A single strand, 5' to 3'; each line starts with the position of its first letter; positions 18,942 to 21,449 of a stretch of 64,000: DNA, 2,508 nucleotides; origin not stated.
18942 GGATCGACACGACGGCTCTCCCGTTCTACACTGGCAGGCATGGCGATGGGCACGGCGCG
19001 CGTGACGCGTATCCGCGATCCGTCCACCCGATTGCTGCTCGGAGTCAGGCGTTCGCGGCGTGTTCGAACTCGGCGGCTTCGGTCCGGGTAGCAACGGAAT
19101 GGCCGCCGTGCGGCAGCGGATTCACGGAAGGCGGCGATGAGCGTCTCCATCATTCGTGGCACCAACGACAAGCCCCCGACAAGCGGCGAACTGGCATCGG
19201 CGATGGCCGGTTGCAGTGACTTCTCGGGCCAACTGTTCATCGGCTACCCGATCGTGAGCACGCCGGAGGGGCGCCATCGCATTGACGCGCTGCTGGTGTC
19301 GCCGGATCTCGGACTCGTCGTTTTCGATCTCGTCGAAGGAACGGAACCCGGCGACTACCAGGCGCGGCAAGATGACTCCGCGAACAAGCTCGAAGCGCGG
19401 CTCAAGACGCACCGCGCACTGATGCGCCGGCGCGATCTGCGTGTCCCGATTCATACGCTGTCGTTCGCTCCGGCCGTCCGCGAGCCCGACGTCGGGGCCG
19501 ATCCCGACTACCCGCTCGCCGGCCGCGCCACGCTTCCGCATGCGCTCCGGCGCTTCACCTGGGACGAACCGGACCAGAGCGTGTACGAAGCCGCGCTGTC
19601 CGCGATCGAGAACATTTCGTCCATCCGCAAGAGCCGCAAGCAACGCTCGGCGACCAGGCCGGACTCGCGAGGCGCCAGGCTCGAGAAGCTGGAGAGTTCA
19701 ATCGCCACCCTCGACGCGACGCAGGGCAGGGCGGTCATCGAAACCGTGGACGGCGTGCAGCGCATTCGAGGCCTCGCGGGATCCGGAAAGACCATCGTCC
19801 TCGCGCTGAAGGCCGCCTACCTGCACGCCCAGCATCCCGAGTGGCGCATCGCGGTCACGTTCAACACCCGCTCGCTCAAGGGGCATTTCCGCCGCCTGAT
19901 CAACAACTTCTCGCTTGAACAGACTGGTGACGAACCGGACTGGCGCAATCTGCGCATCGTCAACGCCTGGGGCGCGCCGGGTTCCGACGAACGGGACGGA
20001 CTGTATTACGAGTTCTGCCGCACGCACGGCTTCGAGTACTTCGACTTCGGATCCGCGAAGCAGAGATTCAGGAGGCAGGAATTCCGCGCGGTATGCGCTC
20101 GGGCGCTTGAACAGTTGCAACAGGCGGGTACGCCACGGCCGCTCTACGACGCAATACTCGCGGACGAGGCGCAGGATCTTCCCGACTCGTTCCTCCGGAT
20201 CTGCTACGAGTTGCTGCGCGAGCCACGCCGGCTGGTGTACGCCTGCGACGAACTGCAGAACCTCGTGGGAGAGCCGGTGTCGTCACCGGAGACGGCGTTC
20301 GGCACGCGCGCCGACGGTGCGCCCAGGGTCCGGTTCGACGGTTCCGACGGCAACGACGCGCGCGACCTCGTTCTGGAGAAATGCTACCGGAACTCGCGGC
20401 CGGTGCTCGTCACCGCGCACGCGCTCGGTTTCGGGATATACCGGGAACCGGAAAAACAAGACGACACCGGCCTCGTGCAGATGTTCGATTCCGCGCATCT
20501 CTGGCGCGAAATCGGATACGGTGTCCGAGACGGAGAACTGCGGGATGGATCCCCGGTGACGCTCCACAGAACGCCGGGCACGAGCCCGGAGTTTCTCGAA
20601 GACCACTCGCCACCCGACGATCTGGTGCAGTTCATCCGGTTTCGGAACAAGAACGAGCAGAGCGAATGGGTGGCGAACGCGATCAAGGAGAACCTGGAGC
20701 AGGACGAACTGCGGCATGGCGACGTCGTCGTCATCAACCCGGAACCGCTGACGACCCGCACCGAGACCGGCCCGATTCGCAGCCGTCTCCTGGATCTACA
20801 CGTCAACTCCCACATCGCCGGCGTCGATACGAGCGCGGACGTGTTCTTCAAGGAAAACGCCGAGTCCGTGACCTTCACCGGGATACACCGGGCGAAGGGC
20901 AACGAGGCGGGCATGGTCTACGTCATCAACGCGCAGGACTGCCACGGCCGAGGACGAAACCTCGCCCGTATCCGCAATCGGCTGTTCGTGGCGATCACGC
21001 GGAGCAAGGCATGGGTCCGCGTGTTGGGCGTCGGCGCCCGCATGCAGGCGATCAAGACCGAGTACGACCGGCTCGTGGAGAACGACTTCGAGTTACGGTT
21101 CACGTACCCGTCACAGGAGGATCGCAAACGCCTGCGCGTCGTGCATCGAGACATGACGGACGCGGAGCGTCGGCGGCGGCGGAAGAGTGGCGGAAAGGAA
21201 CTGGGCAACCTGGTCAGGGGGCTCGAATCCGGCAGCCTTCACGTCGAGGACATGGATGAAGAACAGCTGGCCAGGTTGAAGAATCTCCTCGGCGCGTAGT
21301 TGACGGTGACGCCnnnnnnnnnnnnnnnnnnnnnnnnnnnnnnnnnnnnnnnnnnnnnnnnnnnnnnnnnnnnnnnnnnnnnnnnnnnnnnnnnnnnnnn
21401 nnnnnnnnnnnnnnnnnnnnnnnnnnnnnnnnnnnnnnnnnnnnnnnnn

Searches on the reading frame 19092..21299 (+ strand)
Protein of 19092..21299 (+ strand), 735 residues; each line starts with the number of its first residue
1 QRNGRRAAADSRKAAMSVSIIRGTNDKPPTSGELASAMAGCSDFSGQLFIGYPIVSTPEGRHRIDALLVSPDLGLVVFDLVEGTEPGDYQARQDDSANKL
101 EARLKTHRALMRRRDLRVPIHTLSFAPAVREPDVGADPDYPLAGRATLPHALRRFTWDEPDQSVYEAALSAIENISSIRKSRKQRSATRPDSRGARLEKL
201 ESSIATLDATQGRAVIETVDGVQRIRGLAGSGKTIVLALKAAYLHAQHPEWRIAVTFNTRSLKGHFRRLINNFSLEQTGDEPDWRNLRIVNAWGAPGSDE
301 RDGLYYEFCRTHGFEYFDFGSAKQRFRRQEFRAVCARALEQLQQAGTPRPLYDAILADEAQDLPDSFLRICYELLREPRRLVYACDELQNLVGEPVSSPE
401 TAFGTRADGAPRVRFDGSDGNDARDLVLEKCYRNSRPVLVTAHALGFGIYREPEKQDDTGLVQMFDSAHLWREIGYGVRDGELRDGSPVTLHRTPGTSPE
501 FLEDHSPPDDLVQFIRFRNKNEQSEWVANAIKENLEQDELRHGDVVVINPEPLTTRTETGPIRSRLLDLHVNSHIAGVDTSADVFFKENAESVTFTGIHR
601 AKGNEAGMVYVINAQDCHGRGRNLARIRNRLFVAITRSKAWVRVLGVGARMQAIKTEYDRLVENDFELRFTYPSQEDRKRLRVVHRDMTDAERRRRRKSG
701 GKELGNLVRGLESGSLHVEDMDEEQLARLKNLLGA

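Call 9: search_protein_families(library=padloc, proteins=[window:19092-21299:+], max_evalue=0.01)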
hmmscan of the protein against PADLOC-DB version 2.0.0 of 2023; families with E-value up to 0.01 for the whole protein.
window:19092-21299:+ (735 aa): 8 families
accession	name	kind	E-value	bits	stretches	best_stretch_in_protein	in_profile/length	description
PDLC03002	Helicase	-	1.4e-296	983.5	1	18-733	2-704/707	-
PDLC01087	C3a187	-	4.3e-16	56.8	1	186-409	181-377/559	NERD+UvrD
PDLC00132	GajB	-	1.3e-08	32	1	588-644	536-598/625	UrvD helicase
PDLC00114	GajB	-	2.3e-05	21.2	0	590-642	545-607/635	UrvD helicase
PDLC00103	GajB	-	4.4e-05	20.6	0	508-549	312-353/612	UrvD helicase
PDLC00122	GajB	-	0.0029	14.6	0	580-645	410-471/502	UrvD helicase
PDLC00117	GajB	-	0.006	13.1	0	208-263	17-73/604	UrvD helicase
PDLC00116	GajB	-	0.0082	12.9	0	578-659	450-531/557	UrvD helicase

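Call 50: search_protein_families(library=pfam, proteins=[window:19092-21299:+], max_evalue=0.01)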
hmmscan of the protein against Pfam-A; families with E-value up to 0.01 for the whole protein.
window:19092-21299:+ (735 aa): 5 families
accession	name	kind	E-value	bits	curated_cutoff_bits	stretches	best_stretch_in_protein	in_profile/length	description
PF13538.12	UvrD_C_2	-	6.5e-09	36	27.4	1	596-644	5-51/52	UvrD-like helicase C-terminal domain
PF00580.27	UvrD-helicase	-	5.2e-05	23.5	23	0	213-261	6-57/271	UvrD/REP helicase N-terminal domain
PF13361.12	UvrD_C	-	0.00033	20.6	25.6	0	586-640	281-341/350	UvrD-like helicase C-terminal domain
PF13401.12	AAA_22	-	0.00045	21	27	1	226-376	11-109/130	AAA domain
PF13191.12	AAA_16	-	0.0074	17.2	32.6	0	224-389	28-142/167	AAA ATPase domain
